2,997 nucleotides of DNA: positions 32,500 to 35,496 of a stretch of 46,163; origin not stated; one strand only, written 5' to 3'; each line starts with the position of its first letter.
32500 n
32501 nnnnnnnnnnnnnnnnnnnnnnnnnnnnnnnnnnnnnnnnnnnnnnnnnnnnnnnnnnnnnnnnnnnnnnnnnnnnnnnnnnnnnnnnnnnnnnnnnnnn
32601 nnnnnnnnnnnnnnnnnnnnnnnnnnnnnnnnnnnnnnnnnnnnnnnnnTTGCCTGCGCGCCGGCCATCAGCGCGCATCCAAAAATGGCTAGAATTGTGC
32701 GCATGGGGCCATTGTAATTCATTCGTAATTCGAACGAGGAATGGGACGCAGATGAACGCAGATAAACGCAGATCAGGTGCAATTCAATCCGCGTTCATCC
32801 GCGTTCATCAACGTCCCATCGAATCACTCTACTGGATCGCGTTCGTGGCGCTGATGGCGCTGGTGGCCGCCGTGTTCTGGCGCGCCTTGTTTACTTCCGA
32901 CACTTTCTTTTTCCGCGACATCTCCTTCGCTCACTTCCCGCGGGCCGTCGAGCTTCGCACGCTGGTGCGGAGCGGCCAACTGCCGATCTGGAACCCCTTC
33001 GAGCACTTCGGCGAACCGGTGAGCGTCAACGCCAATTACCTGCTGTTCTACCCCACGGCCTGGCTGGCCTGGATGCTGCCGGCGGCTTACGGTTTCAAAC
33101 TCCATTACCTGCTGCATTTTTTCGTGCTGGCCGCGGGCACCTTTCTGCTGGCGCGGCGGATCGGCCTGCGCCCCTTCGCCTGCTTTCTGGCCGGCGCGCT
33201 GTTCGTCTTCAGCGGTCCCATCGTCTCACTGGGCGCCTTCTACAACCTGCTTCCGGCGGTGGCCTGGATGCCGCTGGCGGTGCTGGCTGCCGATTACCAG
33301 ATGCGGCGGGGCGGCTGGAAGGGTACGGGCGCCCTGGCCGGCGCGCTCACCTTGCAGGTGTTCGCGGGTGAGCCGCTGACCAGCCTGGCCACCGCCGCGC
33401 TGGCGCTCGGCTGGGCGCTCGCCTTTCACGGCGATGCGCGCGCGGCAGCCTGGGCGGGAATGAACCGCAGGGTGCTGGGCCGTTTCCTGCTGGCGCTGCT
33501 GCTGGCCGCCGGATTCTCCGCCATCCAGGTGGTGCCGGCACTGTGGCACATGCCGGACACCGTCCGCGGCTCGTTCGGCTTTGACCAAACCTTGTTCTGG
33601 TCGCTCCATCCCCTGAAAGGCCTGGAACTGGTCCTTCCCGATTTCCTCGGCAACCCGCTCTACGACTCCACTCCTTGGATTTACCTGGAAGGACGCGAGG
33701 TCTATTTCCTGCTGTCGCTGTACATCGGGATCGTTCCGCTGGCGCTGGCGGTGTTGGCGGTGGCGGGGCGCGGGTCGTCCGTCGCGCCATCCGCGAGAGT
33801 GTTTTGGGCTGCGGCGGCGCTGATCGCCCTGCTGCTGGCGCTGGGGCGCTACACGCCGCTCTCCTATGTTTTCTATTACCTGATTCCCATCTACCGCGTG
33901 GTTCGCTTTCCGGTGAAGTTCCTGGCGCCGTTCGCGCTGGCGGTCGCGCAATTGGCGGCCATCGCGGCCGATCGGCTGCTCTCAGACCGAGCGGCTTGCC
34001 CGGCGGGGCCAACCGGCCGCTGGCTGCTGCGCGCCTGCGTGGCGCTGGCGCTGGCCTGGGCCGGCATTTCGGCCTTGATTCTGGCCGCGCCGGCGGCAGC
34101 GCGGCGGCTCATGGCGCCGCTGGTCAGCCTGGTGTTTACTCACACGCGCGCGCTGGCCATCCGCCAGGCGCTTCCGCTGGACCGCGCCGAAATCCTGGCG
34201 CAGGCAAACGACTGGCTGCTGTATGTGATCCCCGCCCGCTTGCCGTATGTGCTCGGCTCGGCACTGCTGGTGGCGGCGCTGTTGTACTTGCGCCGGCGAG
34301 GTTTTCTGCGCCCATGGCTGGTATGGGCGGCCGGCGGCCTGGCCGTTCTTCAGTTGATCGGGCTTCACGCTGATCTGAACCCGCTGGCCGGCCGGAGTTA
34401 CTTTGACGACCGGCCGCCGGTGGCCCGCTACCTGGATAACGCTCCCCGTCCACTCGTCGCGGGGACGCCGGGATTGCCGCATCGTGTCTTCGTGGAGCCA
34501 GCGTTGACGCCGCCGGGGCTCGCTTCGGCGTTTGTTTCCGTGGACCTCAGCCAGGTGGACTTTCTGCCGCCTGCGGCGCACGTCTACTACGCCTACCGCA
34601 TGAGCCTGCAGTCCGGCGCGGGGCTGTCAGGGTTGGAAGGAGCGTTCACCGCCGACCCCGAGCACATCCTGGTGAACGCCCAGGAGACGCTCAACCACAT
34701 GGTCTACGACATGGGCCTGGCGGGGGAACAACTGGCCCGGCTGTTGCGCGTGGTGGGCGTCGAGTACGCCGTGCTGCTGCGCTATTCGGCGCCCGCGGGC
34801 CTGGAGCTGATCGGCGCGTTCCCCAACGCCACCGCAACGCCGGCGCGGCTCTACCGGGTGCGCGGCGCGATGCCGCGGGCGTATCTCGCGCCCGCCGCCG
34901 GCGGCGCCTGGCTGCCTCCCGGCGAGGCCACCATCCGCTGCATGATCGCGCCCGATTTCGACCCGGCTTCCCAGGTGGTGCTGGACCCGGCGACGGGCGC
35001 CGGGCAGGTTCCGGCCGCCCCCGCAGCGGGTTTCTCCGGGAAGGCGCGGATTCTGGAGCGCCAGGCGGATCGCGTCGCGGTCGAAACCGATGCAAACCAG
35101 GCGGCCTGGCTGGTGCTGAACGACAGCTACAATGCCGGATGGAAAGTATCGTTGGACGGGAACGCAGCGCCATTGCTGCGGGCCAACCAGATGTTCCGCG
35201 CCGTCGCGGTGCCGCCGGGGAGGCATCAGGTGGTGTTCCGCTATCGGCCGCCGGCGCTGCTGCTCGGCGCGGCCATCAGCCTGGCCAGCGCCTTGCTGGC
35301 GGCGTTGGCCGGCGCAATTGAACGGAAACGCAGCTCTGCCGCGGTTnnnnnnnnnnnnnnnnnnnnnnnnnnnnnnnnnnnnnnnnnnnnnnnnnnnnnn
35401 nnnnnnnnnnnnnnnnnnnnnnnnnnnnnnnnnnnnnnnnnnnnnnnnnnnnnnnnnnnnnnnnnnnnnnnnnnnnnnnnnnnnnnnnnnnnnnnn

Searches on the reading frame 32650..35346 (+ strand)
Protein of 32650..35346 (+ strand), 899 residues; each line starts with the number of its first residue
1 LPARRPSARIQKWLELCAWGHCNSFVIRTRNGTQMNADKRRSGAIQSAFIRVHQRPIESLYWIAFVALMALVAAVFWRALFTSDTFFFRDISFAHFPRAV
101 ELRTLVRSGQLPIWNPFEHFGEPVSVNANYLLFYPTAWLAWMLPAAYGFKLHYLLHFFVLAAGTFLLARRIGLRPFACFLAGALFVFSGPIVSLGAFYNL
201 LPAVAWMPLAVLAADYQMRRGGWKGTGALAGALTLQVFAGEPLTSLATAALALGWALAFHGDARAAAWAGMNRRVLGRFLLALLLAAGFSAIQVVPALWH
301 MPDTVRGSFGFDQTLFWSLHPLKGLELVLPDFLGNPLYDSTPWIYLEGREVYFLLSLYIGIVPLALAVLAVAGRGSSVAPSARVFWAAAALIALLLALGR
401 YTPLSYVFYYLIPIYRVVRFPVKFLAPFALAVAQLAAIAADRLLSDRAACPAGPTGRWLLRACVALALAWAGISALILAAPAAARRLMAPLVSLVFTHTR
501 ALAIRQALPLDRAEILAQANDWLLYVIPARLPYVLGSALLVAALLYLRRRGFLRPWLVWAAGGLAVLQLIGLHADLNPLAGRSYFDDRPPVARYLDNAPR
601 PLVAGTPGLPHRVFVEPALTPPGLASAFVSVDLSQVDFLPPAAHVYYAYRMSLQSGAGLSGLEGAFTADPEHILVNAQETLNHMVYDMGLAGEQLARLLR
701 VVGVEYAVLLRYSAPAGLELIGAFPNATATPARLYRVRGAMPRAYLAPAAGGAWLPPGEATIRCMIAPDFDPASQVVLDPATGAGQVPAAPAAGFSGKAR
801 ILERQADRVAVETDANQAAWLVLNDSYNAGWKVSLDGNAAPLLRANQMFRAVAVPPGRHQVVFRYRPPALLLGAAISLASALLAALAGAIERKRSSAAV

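Call 82: search_protein_families(library=pfam, proteins=[window:32650-35346:+], max_evalue=0.00001)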
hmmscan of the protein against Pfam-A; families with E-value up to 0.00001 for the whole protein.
window:32650-35346:+ (899 aa): 1 family
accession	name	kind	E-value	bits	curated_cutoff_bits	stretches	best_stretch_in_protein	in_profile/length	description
PF09586.16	YfhO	-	1.3e-13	50.7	28.5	1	807-877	764-835/835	Bacterial membrane protein YfhO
